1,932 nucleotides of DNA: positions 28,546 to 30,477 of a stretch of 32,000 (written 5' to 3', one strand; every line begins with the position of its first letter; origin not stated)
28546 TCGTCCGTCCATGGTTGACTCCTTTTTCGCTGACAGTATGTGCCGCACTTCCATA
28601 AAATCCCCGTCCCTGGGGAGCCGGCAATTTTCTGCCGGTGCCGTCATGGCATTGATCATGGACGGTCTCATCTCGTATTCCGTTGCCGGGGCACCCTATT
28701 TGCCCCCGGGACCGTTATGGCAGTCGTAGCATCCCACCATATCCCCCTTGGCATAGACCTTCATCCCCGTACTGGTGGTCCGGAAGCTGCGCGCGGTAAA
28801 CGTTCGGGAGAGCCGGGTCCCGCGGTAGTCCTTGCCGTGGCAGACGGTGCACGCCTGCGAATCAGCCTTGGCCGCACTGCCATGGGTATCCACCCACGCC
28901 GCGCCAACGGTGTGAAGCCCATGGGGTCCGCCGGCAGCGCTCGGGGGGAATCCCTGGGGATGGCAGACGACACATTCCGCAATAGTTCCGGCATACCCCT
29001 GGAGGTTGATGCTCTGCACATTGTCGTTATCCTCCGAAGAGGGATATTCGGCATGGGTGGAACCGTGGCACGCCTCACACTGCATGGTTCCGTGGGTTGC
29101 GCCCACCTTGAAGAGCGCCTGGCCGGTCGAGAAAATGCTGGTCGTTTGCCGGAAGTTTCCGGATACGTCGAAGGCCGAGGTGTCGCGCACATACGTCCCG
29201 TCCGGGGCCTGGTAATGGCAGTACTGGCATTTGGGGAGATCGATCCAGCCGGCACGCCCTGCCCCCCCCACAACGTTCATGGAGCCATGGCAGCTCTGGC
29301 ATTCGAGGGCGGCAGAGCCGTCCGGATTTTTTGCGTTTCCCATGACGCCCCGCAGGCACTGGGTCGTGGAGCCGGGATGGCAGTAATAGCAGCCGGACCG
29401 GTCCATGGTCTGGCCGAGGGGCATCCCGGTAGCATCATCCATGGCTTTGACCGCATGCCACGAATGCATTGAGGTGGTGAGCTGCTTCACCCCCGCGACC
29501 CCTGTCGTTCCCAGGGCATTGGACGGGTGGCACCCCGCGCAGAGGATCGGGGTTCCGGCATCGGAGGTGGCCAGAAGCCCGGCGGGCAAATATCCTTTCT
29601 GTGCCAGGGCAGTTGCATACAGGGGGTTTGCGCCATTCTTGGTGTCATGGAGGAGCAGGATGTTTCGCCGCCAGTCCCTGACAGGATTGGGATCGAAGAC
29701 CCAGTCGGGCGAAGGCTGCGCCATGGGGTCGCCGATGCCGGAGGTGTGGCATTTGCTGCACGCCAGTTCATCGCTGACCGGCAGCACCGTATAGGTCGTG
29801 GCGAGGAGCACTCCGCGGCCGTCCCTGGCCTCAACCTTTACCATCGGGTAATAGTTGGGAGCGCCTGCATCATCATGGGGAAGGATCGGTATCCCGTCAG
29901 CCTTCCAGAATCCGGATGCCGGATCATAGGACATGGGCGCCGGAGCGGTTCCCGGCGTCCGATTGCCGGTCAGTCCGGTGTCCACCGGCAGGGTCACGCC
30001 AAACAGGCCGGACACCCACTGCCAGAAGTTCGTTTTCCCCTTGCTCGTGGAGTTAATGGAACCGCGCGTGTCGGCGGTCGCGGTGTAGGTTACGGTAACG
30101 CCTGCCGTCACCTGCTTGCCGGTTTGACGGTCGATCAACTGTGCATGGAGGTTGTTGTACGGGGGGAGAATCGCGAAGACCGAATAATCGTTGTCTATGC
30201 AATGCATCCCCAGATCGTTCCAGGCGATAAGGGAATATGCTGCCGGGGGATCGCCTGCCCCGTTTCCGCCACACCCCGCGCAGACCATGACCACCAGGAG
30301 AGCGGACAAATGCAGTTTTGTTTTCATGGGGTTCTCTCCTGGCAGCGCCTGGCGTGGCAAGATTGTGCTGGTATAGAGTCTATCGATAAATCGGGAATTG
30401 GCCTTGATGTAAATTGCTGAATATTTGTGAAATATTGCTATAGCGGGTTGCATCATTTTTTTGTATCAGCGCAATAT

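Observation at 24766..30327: Operon coupling a nine-heme lipoprotein cytochrome to two different multicopper oxidases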

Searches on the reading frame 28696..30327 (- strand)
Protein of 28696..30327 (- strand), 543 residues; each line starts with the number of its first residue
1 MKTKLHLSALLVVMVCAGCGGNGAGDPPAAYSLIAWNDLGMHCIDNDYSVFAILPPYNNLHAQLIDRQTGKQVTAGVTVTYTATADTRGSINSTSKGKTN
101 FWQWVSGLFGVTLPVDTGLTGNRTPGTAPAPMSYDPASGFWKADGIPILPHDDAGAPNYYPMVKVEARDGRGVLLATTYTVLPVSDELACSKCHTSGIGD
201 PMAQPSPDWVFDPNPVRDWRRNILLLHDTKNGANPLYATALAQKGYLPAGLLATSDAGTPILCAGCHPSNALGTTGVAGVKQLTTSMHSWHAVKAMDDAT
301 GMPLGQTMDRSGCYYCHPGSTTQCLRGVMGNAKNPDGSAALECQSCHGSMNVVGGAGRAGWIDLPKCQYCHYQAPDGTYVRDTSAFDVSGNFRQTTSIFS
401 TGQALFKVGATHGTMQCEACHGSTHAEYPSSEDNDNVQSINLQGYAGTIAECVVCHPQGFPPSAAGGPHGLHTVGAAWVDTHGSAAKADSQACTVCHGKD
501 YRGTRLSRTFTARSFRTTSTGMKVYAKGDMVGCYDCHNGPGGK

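Call 5: search_protein_families(library=pfam, proteins=[window:28696-30327:-], max_evalue=0.01)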
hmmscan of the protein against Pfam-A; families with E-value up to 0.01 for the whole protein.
window:28696-30327:- (543 aa): 5 families
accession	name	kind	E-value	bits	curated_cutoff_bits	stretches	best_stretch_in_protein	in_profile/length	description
PF22113.1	Mtrc-MtrF_II-IV_dom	-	1.5e-14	54.3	30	1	342-500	8-166/176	Outer membrane cytochrome MtrC/MtrF-like, domains II/IV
PF14522.11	Cytochrome_C7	-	1.7e-11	44.2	24.8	2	482-540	5-51/67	Cytochrome c7 and related cytochrome c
PF14537.11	Cytochrom_c3_2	-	1.5e-07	32.2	25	0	411-457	23-65/79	Cytochrome c3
PF13435.11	Cytochrome_C554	-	0.00047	21.5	20.8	0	263-348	2-84/84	Cytochrome c554 and c-prime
PF11783.13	Cytochrome_cB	-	0.0076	16.6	22.1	0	176-196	152-172/173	Cytochrome c bacterial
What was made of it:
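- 28696..30327 (-): Nine-heme lipoprotein cytochrome c (Gmet_2156), 543 aa. Pfam MtrC/MtrF domain II/IV hit at residues 342-500 and cytochrome c7 (call 5).
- On MtrC/OmcA-type outer-surface cytochromes: Only a 159-residue PF22113 match was found (call 5).
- Closest known: MtrC/OmcA/MtrF outer-surface decaheme lipoprotein cytochromes. Same: Pfam PF22113 (MtrC/MtrF domains II/IV) matches at 54 bits, above the cutoff of 30 (call 5).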

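Call 6: search_protein_families(library=ncbifam, proteins=[window:28696-30327:-], max_evalue=0.01)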
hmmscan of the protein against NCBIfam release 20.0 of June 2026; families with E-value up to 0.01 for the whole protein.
window:28696-30327:- (543 aa): 0 families

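Call 7: find_homologous_proteins(query=window:28696-30327:-, max_evalue=0.00001)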
Query window:28696-30327:- (543 aa): 4126 proteins with E <= 0.00001 among 8000 candidates; the best 120 are listed.
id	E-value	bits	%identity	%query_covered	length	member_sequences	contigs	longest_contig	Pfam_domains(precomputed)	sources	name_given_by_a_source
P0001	0.0e+0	1211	93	100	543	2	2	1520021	PF14537.12,PF13435.12,PF14522.12,PF22113.2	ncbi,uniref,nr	ncbi:cytochrome C [Geobacter hydrogenophilus]|uniref:Outer membrane cytochrome MtrC/MtrF-like domain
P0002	0.0e+0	1043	83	97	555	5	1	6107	PF14537.12,PF14522.12,PF22113.2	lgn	-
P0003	3.4e-294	995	76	100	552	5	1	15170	PF14537.12,PF14522.12,PF22113.2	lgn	-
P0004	1.9e-279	946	73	100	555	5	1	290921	PF14537.12,PF14522.12,PF22113.2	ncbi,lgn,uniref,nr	ncbi:multiheme c-type cytochrome [Geobacter argillaceus]|uniref:Outer membrane cytochrome MtrC/MtrF-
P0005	1.1e-267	908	71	100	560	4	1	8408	PF14537.12,PF14522.12,PF22113.2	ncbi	ncbi:MAG TPA: cytochrome C [Geobacteraceae bacterium]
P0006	7.1e-262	888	69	100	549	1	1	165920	PF14537.12,PF14522.12,PF22113.2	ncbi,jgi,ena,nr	ncbi:MAG: hypothetical protein M0P70_06475 [Desulfobulbaceae bacterium]|nr:hypothetical protein [Des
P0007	5.7e-258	875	68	100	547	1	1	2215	PF14537.12,PF14522.12,PF22113.2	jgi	-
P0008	2.5e-257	873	69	100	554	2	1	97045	PF14537.12,PF14522.12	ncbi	-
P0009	1.3e-254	864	67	99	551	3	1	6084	PF14537.12,PF14522.12,PF22113.2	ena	-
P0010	4.4e-254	863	69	97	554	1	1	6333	PF14537.12,PF14522.12,PF22113.2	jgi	jgi:hypothetical protein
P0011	2.2e-253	860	67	100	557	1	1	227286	PF14537.12,PF14522.12,PF22113.2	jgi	-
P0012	5.0e-253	859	70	94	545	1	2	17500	PF14537.12,PF14522.12,PF22113.2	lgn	-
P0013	1.2e-243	828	67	99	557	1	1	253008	PF14537.12,PF14522.12,PF22113.2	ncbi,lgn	-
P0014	1.2e-243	828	70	94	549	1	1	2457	PF14537.12,PF14522.12,PF22113.2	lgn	-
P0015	3.9e-243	826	68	96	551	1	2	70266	PF14537.12,PF14522.12,PF22113.2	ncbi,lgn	-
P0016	1.1e-241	822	68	94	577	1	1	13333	PF14537.12,PF14522.12,PF22113.2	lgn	-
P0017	5.8e-241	819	64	99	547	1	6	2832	PF14537.12,PF14522.12,PF22113.2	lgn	-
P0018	9.0e-239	812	67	94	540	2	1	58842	PF14537.12,PF14522.12,PF22113.2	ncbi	-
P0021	3.9e-230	784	63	98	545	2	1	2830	PF14537.12,PF14522.12,PF22113.2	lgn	-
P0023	1.4e-224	765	63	93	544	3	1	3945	PF14537.12,PF14522.12,PF22113.2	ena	-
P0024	1.8e-224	765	63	94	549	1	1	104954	PF14537.12,PF14522.12,PF22113.2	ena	-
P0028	6.8e-222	756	62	93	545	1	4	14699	PF14537.12,PF14522.12,PF22113.2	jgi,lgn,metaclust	jgi:hypothetical protein|metaclust:\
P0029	1.4e-221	755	62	98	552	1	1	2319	PF14537.12,PF14522.12,PF22113.2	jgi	jgi:hypothetical protein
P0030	2.9e-219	748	62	94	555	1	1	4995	PF14537.12,PF14522.12,PF22113.2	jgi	jgi:hypothetical protein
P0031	5.0e-219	747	61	96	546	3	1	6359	PF14537.12,PF13435.12,PF14522.12,PF22113.2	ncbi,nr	ncbi:MAG TPA: multiheme c-type cytochrome [Thermodesulfovibrionales bacterium]|nr:multiheme c-type c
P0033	1.6e-218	745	61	100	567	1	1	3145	PF14522.12,PF22113.2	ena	-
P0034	3.4e-218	744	61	96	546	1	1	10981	PF14522.12,PF22113.2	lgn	-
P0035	4.2e-218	744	61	98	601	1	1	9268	PF14522.12,PF22113.2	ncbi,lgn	-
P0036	3.0e-217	741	60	99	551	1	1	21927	PF14537.12,PF14522.12,PF22113.2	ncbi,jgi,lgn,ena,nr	ncbi:MAG TPA: hypothetical protein VK448_01150 [Dissulfurispiraceae bacterium]|nr:hypothetical prote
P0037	1.7e-216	739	60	98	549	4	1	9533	PF14537.12,PF14522.12,PF22113.2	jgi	jgi:hypothetical protein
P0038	2.1e-216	738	65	91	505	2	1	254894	PF14522.12,PF22113.2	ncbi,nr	ncbi:MAG: cytochrome C [Nitrospirae bacterium]|nr:cytochrome C [Nitrospirota bacterium]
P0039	2.3e-216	738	59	100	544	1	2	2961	PF14522.12,PF22113.2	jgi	jgi:hypothetical protein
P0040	7.1e-216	736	61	99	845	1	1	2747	PF14522.12,PF22113.2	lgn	-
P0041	3.8e-214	731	62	96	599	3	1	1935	PF14522.12,PF22113.2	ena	-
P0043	8.0e-213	726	60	99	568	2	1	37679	PF14522.12,PF22113.2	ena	-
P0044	8.2e-213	726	61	94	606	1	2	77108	PF14522.12,PF22113.2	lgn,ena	-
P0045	2.0e-211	722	62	94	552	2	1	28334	PF14522.12,PF22113.2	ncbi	-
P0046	7.2e-211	720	60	94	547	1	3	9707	PF14537.12,PF14522.12,PF22113.2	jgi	jgi:hypothetical protein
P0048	1.0e-209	716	58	98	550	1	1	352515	PF14537.12,PF14522.12,PF22113.2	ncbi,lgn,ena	-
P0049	2.2e-208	712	58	98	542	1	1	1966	PF14537.12,PF14522.12,PF22113.2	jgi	jgi:hypothetical protein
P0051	2.1e-206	705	57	98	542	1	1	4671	PF14522.12,PF22113.2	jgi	jgi:hypothetical protein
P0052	7.8e-206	703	58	98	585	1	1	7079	PF14522.12,PF22113.2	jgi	jgi:hypothetical protein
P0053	2.8e-204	698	57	99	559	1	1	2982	PF14522.12,PF22113.2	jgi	jgi:hypothetical protein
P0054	3.9e-203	694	60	92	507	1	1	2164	PF14537.12,PF14522.12,PF22113.2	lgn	-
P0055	9.2e-202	690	60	95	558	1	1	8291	PF14522.12,PF22113.2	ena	-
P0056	1.3e-200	686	59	94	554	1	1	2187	PF14522.12,PF22113.2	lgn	-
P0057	1.6e-200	686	58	94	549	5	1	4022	PF22113.2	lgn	-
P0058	1.4e-199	683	58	97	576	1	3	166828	PF14522.12,PF22113.2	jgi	jgi:hypothetical protein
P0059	1.5e-197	676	58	99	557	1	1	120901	PF14522.12,PF22113.2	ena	-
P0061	3.0e-196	672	68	78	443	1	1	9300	PF14522.12,PF22113.2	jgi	-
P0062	5.9e-196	671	58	94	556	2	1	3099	PF14522.12,PF22113.2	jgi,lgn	-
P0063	8.1e-196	670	58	93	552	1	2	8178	PF14522.12,PF22113.2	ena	-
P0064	4.9e-194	664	56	99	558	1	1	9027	PF14522.12,PF22113.2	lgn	-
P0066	3.1e-191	655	58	94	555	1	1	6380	PF14522.12,PF22113.2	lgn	-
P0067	5.8e-191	654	58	96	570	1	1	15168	PF14522.12,PF22113.2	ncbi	ncbi:MAG: cytochrome C [Thermodesulfobacteriota bacterium]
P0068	6.8e-186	638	56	94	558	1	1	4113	PF14522.12,PF22113.2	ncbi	ncbi:MAG TPA: hypothetical protein VIU29_06395 [Candidatus Deferrimicrobiaceae bacterium]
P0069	5.0e-183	628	55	94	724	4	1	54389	PF14537.12,PF14522.12,PF22113.2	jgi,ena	-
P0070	8.6e-183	627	55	95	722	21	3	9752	PF14537.12,PF14522.12,PF22113.2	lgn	-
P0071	1.1e-182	627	55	94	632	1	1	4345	PF09699.16,PF14537.12,PF13435.12,PF14522.12,PF22113.2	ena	-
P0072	7.3e-182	624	56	95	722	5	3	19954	PF14522.12,PF22113.2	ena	-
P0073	9.4e-182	624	55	94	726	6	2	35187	PF11259.14,PF02368.25,PF14522.12,PF22113.2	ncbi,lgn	-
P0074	2.8e-181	622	55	96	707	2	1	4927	PF14537.12,PF14522.12,PF22113.2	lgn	-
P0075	3.9e-181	622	55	94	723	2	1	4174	PF14537.12,PF14522.12,PF22113.2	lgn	-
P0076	4.4e-181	622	54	94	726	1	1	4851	PF11259.14,PF14522.12,PF22113.2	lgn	-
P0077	6.0e-181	621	54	94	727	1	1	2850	PF14522.12,PF22113.2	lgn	-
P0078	2.2e-180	619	54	95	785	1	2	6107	PF13629.13,PF14522.12,PF22113.2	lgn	-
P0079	2.4e-180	619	54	95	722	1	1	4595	PF14537.12,PF14522.12,PF22113.2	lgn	-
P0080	4.8e-180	618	54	94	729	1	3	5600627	PF14537.12,PF13435.12,PF14522.12,PF22113.2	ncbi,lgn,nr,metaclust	ncbi:hypothetical protein BurJ1DRAFT_2767 [Burkholderiales bacterium JOSHI_001]|nr:hypothetical prot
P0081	4.8e-180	618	55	94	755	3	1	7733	PF14537.12,PF14522.12,PF22113.2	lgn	-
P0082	5.0e-180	618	55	94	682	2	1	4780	PF14537.12,PF13435.12,PF14522.12,PF22113.2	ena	-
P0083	5.6e-180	618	55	94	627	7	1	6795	PF14537.12,PF14522.12,PF22113.2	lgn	-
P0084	8.3e-180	617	55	94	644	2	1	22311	PF14537.12,PF13435.12,PF14522.12,PF22113.2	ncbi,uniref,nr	ncbi:hypothetical protein EZJ19_10730 [Parasulfuritortus cantonensis]|uniref:Uncharacterized protein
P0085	8.8e-180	617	53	94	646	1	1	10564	PF14522.12,PF22113.2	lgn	-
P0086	9.4e-180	617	54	94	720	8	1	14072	PF14537.12,PF13435.12,PF14522.12,PF22113.2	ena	-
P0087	1.0e-179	617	54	94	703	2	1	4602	PF11259.14,PF14522.12,PF22113.2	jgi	jgi:hypothetical protein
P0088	1.8e-179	616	55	94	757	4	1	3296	PF14522.12,PF22113.2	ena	-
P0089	2.5e-179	616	54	94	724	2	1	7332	PF14537.12,PF14522.12,PF22113.2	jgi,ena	-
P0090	8.2e-179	614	54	94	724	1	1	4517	PF14537.12,PF14522.12,PF22113.2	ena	-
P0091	9.6e-179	614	54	94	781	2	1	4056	PF14537.12,PF24902.2,PF13629.13,PF02368.25,PF14522.12,PF22113.2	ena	-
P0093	3.2e-178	612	55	95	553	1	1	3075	PF14537.12,PF14522.12,PF22113.2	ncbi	-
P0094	7.0e-178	611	53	96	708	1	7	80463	PF14537.12,PF14522.12,PF22113.2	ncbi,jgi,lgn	jgi:hypothetical protein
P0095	1.0e-177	610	55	94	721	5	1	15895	PF14522.12,PF22113.2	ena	-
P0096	1.3e-177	610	54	95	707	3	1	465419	PF24902.2,PF14522.12,PF22113.2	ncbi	ncbi:MAG: multiheme c-type cytochrome [Pseudomonadota bacterium]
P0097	1.3e-177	610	54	94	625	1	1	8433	PF14537.12,PF14522.12,PF22113.2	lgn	-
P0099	3.0e-177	609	53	94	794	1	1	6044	PF14537.12,PF24902.2,PF02368.25,PF14522.12,PF22113.2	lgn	-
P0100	4.3e-177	608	55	95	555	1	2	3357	PF14537.12,PF14522.12,PF22113.2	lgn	-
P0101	5.2e-177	608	52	97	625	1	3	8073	PF14537.12,PF14522.12,PF22113.2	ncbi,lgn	-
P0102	5.4e-177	608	55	94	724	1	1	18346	PF14537.12,PF14522.12,PF22113.2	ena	-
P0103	8.1e-177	608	55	95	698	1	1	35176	PF02368.25,PF14522.12,PF22113.2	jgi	jgi:hypothetical protein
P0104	8.3e-177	607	54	95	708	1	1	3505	PF14537.12,PF13629.13,PF02368.25,PF14522.12,PF22113.2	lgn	-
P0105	8.9e-177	607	54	94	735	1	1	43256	PF14522.12,PF22113.2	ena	-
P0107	1.0e-176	607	53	98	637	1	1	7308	PF14537.12,PF14522.12,PF22113.2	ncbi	-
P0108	1.1e-176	607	54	94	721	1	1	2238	PF14537.12,PF14522.12,PF22113.2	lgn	-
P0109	1.2e-176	607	52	95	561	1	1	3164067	PF14537.12,PF14522.12,PF22113.2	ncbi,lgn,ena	-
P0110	1.9e-176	606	52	99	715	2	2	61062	PF14537.12,PF13629.13,PF14522.12,PF22113.2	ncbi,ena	-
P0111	2.8e-176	606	54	94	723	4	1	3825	PF14537.12,PF14522.12,PF22113.2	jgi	jgi:hypothetical protein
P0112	3.1e-176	606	54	94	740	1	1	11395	PF14537.12,PF14522.12,PF22113.2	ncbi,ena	-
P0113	4.2e-176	605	53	94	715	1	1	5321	PF14522.12,PF22113.2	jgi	jgi:hypothetical protein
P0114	4.4e-176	605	53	94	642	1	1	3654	PF14522.12,PF22113.2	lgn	-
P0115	7.5e-176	604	54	94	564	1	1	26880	PF14537.12,PF14522.12,PF22113.2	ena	-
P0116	8.5e-176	604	54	94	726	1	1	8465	PF13629.13,PF14522.12,PF22113.2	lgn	-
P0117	8.6e-176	604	53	94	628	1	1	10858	PF14522.12,PF22113.2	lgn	-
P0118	9.4e-176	604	54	94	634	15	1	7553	PF14522.12,PF22113.2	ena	-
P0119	9.7e-176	604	54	94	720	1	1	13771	PF14537.12,PF14522.12,PF22113.2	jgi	jgi:hypothetical protein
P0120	1.4e-175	603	52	94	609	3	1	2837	PF14537.12,PF14522.12,PF22113.2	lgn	-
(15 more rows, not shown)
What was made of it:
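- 28696..30327 (-): 93% identical to a G. hydrogenophilus protein (call 7).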

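Call 10: search_solved_structures(query=A1, max_evalue=1, show_alignments=2)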
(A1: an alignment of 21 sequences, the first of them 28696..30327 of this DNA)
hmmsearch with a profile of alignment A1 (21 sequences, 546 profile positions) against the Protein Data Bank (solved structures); distinct sequences matched with E-value up to 1: 1.
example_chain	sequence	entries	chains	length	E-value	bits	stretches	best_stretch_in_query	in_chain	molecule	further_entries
8yts_A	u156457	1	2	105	0.32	12.6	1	490-537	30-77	Cytochrome C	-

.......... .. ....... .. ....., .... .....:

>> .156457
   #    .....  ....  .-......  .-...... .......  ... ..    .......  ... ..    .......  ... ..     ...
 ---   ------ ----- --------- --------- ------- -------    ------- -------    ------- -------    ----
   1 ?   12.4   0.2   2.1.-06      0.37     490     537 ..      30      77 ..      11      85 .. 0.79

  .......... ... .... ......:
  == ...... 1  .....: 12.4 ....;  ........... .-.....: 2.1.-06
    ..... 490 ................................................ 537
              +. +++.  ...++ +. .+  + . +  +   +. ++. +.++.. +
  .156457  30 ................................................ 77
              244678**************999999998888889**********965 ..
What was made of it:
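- Tried and rejected: A PDB profile search gave one insignificant hit (call 10).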

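Call 11: find_related_loci(query=A1, collection=genome_contigs, flank=10000)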
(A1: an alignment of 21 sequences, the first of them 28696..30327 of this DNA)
Query A1 (543 aa) in genome_contigs; peptide patterns used: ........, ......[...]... (x = any residue, [..] = any of these).
600 stretches matched a pattern (row limit reached: there are more); 596 encode a relative of the query (tblastn E <= 1e-3); the best 80 are kept; 80 distinct loci.
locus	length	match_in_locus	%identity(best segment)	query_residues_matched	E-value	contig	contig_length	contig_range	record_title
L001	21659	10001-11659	73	2-543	0e+0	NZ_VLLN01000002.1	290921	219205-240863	Geobacter argillaceus strain ATCC BAA-1139 Ga0052872_scaffold00002.2, whole genome shotgun sequence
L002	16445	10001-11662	69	1-543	0e+0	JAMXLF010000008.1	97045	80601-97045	MAG: Geobacteraceae bacterium isolate Bin.003_Forest k127_10824580, whole genome shotgun sequence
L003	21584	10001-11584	61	7-538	0e+0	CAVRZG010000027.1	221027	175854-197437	MAG: uncultured Nitrospiraceae bacterium isolate MFD05942.bin.3.50 genome assembly, contig: contig_68412, whole genome s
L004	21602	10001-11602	58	10-540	0e+0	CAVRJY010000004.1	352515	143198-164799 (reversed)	MAG: Nitrospirota bacterium isolate MFD01299.bin.1.245 genome assembly, contig: contig_34354, whole genome shotgun seque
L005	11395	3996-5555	54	31-542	4e-180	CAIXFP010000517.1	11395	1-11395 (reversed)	MAG: uncultured proteobacterium isolate MJ-2014_bin-0895 genome assembly, contig: bin-0895:517/884, whole genome shotgun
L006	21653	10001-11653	77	1-540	0e+0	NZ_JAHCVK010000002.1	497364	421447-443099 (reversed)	Geomobilimonas luticola strain JCM 17780 NODE_2_length_497364_cov_218.462986, whole genome shotgun sequence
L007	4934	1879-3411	54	31-542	0e+0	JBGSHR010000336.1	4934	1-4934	MAG: Thiobacillaceae bacterium isolate JTS-AC11 k141_3539258, whole genome shotgun sequence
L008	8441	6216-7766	53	31-542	1e-178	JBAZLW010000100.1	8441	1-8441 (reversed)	MAG: Hydrogenophilaceae bacterium isolate SO_2017_LW4_24 scaffold_16215_c1_LW137-91_2017, whole genome shotgun sequence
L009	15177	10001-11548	53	31-540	2e-178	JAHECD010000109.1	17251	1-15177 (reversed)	MAG: Rubrivivax sp. isolate Ww161 NODE_6358_length_17251_cov_5.258844, whole genome shotgun sequence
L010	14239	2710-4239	55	33-542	1e-177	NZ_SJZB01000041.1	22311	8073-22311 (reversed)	Parasulfuritortus cantonensis strain LSR1 tig00000036, whole genome shotgun sequence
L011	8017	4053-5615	53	31-543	3e-177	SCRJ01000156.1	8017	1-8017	MAG: Acidobacteria bacterium isolate FW104_bin.1 FW104_bin.1-10890-1, whole genome shotgun sequence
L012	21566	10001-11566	53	31-542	7e-177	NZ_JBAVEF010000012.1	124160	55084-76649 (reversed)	MAG: Sulfuricurvum sp. isolate MFD04418_ilm_asm_bin7 k127_38708, whole genome shotgun sequence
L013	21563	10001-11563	52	27-542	2e-176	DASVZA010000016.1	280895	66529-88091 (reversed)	MAG TPA_asm: Parasulfuritortus sp. isolate SMAG_U2616 k141_467288, whole genome shotgun sequence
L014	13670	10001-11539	53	31-542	9e-176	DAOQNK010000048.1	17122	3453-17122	MAG TPA_asm: Thiobacillaceae bacterium isolate AMR_MDS_0498 NODE_1270_length_17122_cov_17.189371, whole genome shotgun s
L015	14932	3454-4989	53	30-542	1e-174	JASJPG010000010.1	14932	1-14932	MAG: Hydrogenophilaceae bacterium isolate MAG_145 NODE_1959_length_14932_cov_15.492707, whole genome shotgun sequence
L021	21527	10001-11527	52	33-542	4e-172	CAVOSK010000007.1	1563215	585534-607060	MAG: uncultured beta proteobacterium isolate MFD09964.bin.1.98 genome assembly, contig: contig_901, whole genome shotgun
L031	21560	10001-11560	52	31-538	3e-170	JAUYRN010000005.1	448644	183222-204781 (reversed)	MAG: Sulfuricurvum sp. isolate C5_maxbin.024 C5_k141_263478, whole genome shotgun sequence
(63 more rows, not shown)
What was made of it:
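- The family is common in Fe- and S-oxidisers (call 11).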
